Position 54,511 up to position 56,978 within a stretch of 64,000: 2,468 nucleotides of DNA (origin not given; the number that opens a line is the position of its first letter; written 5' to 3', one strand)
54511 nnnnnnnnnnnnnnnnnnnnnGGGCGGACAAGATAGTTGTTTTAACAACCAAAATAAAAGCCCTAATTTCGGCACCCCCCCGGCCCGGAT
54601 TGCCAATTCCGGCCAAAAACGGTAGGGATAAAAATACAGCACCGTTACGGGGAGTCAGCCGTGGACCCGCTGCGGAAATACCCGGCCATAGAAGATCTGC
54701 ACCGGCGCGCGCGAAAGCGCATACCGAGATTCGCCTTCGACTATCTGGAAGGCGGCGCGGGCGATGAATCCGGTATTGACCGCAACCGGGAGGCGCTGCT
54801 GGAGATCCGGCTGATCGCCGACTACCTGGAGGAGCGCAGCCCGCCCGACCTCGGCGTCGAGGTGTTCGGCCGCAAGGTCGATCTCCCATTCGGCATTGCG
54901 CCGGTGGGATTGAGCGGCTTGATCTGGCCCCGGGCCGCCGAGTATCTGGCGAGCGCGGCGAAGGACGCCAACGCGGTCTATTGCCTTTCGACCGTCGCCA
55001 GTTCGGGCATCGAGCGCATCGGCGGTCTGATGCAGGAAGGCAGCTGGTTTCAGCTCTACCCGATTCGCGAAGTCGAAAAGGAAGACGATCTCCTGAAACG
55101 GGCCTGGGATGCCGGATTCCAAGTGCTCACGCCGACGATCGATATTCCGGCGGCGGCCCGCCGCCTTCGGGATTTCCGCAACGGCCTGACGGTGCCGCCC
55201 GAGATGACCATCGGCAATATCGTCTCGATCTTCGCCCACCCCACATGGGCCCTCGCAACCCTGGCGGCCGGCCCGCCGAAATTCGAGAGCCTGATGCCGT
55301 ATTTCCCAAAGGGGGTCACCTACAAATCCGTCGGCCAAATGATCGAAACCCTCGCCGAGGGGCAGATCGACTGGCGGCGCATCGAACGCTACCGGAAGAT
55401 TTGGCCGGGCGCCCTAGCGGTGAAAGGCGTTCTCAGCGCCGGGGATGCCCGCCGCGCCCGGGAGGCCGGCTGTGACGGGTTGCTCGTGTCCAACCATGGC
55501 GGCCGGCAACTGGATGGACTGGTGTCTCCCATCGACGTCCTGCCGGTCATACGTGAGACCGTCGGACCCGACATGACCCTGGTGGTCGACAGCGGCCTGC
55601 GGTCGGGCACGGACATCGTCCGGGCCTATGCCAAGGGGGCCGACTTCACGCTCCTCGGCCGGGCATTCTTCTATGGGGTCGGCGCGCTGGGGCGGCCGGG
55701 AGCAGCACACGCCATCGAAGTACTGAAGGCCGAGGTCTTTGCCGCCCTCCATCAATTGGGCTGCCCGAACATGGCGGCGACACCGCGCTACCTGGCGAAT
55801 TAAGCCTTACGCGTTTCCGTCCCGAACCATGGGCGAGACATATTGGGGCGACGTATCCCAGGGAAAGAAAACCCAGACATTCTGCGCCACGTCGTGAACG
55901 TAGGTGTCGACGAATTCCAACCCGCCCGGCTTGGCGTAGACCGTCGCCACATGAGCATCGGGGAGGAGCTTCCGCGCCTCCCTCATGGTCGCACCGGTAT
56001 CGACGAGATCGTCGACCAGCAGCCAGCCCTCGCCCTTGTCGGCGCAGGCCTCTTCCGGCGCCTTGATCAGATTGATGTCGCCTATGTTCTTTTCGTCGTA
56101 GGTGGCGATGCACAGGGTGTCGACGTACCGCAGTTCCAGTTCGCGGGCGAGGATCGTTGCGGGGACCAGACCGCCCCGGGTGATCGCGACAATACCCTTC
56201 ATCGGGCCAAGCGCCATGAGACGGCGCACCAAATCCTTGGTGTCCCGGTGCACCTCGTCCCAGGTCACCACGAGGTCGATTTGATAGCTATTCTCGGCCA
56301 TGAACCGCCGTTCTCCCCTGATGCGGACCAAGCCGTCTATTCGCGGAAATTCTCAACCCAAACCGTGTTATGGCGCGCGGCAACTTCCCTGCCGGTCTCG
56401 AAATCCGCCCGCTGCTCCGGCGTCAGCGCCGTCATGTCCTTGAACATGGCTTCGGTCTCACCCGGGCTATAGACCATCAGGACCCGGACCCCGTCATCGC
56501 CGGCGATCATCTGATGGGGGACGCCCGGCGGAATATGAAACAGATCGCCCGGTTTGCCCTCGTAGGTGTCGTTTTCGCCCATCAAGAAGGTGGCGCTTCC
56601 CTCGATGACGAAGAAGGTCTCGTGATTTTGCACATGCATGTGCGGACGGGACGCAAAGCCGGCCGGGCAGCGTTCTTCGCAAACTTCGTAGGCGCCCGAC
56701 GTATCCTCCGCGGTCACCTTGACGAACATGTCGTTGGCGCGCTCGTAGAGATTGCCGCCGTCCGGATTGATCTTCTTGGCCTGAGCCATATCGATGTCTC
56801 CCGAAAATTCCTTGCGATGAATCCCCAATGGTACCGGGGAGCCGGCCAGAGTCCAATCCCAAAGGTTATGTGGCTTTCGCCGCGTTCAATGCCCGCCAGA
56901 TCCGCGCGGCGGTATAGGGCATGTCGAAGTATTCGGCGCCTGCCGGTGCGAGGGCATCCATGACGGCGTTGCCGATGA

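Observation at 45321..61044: Four leaderless Cys-type sulfatases within 16 kb and no maturase gene in view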

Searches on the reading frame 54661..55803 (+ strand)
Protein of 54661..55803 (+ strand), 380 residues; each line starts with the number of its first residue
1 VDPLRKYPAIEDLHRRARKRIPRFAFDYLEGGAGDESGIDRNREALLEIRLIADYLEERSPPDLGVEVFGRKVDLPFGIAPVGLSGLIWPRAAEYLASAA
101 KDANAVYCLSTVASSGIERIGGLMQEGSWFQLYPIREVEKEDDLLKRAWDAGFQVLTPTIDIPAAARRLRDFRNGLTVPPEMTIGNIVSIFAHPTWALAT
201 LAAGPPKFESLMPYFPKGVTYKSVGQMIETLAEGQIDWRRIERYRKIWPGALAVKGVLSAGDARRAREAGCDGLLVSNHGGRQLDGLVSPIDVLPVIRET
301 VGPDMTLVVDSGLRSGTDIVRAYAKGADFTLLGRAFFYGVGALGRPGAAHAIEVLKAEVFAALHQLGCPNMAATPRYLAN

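Call 7: search_protein_families(library=pfam, proteins=[window:54661-55803:+])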
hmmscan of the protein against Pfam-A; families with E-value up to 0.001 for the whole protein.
window:54661-55803:+ (380 aa): 1 family
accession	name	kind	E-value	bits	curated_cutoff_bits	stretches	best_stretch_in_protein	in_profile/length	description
PF01070.24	FMN_dh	-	3.4e-112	375.4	24.9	1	17-374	1-343/350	FMN-dependent dehydrogenase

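Call 19: search_protein_families(library=ncbifam, proteins=[window:54661-55803:+], max_evalue=0.00001)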
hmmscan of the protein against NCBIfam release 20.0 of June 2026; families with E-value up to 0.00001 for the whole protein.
window:54661-55803:+ (380 aa): 5 families
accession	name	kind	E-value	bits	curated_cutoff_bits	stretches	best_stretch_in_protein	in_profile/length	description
NF008398.0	PRK11197.1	subfamily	4.2e-82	275.9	376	1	9-367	5-363/381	L-lactate dehydrogenase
NF033901.1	L_lactate_LldD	exception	1.5e-69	234.8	550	1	11-369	7-365/377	FMN-dependent L-lactate dehydrogenase LldD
TIGR03966.1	actino_HemFlav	equivalog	9.1e-51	172.7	470.85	1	9-368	7-366/385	pre-mycofactocin synthase MftD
TIGR02708.1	L_lactate_ox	equivalog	5.5e-40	137.5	645.5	2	239-364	218-343/367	L-lactate oxidase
NF041303.1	Indglycph_syn_Halo_TrpC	equivalog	3.8e-06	26.4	380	0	294-337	193-237/250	indole-3-glycerol phosphate synthase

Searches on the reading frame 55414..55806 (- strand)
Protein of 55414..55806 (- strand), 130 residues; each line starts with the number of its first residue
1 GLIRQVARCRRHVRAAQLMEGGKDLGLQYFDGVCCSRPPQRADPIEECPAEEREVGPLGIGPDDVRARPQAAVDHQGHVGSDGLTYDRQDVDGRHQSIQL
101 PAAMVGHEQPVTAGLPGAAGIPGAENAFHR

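Call 12: search_protein_families(library=pfam, proteins=[window:55414-55806:-], max_evalue=0.00001)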
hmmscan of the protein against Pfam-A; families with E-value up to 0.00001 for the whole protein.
window:55414-55806:- (130 aa): 0 families

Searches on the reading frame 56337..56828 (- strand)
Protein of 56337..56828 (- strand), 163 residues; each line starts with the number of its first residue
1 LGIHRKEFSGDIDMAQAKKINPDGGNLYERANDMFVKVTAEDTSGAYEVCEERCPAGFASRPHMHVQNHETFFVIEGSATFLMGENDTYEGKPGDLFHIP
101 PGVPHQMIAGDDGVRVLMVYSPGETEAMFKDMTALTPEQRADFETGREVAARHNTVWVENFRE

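Call 8: search_protein_families(library=pfam, proteins=[window:56337-56828:-])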
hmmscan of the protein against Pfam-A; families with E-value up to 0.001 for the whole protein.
window:56337-56828:- (163 aa): 4 families
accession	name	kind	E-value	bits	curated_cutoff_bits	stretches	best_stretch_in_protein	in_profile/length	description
PF07883.17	Cupin_2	-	6.5e-14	51.8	27.2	1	55-120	6-70/70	Cupin domain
PF02311.25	AraC_binding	-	3e-10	40.4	21.1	1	47-125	3-80/135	AraC-like ligand binding domain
PF00190.28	Cupin_1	-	1.9e-07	31.2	22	1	56-117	42-111/151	Cupin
PF05899.18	Cupin_3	-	0.00027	21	23.5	1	63-103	20-60/74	EutQ-like cupin domain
